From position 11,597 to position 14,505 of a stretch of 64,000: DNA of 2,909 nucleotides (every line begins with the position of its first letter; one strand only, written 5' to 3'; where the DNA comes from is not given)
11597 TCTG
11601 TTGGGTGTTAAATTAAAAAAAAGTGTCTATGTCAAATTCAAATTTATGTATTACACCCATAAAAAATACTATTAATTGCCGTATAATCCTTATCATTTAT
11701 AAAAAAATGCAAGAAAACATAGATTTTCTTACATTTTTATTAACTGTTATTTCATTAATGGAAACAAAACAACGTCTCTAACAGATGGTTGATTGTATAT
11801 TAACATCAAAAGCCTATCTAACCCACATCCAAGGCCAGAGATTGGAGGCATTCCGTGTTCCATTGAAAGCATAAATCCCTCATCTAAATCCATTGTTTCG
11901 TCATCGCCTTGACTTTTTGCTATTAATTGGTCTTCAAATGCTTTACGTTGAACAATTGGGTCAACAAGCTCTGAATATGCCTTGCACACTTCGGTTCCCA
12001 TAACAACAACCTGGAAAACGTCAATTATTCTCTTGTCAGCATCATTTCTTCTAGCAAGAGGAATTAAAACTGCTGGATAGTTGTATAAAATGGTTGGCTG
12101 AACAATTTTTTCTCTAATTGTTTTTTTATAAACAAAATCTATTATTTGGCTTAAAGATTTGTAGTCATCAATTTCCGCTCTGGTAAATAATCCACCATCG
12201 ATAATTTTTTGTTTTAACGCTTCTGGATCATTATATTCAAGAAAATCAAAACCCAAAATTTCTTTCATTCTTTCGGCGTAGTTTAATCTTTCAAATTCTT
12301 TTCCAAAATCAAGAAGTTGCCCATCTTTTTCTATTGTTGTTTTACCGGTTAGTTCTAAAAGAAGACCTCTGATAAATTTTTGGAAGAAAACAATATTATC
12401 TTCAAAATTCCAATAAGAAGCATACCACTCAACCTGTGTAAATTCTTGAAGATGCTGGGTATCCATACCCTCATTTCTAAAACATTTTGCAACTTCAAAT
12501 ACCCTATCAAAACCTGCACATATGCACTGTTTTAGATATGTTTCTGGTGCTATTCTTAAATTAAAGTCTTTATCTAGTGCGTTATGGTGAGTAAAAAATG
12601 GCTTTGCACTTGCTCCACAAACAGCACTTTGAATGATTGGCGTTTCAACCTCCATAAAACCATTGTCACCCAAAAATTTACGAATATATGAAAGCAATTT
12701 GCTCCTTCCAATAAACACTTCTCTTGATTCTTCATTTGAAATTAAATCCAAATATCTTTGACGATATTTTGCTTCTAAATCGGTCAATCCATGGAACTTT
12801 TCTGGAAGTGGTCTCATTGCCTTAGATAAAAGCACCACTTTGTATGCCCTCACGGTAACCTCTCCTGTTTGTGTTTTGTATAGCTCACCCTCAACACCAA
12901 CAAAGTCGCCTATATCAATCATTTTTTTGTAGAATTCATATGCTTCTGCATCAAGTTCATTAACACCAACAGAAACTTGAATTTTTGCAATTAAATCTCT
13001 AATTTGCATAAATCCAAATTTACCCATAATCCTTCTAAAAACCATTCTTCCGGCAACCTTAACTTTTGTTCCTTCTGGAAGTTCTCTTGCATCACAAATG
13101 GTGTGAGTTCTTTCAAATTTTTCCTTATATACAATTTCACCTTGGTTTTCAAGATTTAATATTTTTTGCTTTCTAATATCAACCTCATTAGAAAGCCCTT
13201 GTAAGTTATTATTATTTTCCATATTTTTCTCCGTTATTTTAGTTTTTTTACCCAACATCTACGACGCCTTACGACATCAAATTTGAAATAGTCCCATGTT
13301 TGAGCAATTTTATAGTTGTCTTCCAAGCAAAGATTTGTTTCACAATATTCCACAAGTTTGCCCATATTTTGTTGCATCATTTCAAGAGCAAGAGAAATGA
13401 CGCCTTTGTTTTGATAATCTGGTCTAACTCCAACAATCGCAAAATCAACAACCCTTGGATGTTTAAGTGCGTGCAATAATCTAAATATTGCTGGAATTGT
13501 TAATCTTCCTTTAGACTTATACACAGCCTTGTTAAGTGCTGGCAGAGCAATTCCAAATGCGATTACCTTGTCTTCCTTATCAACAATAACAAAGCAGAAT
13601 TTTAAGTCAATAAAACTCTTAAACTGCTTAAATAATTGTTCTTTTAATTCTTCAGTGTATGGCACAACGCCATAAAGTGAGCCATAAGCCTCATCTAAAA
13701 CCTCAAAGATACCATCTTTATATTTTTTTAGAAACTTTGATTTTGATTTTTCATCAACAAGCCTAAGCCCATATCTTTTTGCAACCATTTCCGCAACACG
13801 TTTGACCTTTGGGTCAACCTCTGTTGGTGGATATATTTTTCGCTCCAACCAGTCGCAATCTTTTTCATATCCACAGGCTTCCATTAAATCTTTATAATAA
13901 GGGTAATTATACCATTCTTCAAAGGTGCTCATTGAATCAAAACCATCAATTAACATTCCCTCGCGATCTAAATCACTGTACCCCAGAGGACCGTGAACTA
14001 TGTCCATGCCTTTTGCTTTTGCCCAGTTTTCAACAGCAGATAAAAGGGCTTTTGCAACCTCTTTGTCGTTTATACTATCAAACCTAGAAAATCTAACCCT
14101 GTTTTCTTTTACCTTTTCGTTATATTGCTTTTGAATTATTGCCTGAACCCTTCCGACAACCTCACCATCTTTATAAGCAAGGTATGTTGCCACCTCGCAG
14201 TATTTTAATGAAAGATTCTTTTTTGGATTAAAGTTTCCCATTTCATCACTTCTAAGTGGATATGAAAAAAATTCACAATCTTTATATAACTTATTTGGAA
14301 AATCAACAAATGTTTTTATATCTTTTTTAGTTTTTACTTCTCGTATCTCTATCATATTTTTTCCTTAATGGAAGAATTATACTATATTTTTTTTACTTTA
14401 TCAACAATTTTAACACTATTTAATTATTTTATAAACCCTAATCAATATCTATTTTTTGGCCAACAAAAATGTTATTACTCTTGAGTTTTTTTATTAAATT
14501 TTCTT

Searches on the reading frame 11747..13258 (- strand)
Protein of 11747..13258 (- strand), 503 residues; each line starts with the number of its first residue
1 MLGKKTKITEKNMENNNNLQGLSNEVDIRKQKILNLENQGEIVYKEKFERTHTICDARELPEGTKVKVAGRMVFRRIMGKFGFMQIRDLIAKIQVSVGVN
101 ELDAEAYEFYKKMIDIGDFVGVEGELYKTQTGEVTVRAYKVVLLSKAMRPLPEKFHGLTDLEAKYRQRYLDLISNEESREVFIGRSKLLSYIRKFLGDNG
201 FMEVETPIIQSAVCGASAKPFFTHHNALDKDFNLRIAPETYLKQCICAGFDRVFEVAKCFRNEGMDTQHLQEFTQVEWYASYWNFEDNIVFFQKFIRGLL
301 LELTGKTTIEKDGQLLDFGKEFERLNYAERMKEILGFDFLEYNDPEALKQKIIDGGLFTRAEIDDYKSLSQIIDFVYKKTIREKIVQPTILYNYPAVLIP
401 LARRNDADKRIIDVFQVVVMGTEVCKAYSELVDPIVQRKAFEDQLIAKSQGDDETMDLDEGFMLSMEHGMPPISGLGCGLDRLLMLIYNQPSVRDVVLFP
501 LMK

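Call 68: find_related_loci(query=window:11747-13258:-, collection=metagenome_contigs, flank=7000)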
Query window:11747-13258:- (503 aa) in metagenome_contigs; peptide patterns used: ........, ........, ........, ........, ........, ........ (x = any residue, [..] = any of these).
332 stretches matched a pattern; 257 encode a relative of the query (tblastn E <= 1e-3); the best 80 are kept; 80 distinct loci.
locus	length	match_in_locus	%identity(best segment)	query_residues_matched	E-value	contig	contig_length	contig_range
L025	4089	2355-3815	83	18-503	0e+0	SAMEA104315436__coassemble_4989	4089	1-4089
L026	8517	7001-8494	81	4-503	0e+0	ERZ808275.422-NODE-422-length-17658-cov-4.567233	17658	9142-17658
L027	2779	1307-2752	79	22-503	0e+0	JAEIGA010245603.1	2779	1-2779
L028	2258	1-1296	82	73-503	0e+0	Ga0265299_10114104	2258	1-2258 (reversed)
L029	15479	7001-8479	71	10-503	0e+0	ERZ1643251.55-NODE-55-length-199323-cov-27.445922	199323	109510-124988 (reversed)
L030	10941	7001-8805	70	19-503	0e+0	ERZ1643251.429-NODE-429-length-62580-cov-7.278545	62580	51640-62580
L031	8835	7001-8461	71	18-503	0e+0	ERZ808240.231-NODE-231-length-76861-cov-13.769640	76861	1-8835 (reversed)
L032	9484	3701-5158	70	18-502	0e+0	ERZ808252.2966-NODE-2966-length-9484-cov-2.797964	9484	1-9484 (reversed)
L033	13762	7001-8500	68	7-503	0e+0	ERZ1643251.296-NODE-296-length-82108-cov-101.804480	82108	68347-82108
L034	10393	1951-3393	70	22-503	0e+0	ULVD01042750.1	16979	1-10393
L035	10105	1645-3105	67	18-503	0e+0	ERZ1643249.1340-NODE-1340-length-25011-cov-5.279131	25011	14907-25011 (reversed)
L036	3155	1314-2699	70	44-503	0e+0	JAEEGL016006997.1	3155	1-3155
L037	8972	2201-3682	67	6-502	0e+0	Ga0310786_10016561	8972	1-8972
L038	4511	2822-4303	67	6-502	0e+0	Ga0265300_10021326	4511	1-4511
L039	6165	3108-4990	65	4-503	0e+0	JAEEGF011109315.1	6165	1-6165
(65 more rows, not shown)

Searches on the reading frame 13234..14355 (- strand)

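Call 56: search_protein_families(library=pfam, proteins=[window:13234-14355:-], max_evalue=0.001)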
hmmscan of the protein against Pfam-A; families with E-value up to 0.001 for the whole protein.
window:13234-14355:- (373 aa): 2 families
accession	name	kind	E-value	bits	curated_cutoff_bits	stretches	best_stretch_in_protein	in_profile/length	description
PF00583.31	Acetyltransf_1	-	2.7e-07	31.3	20.7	0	233-333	16-90/116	Acetyltransferase (GNAT) family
PF13508.13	Acetyltransf_7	-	0.00052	20.8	27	0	255-330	5-55/84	Acetyltransferase (GNAT) domain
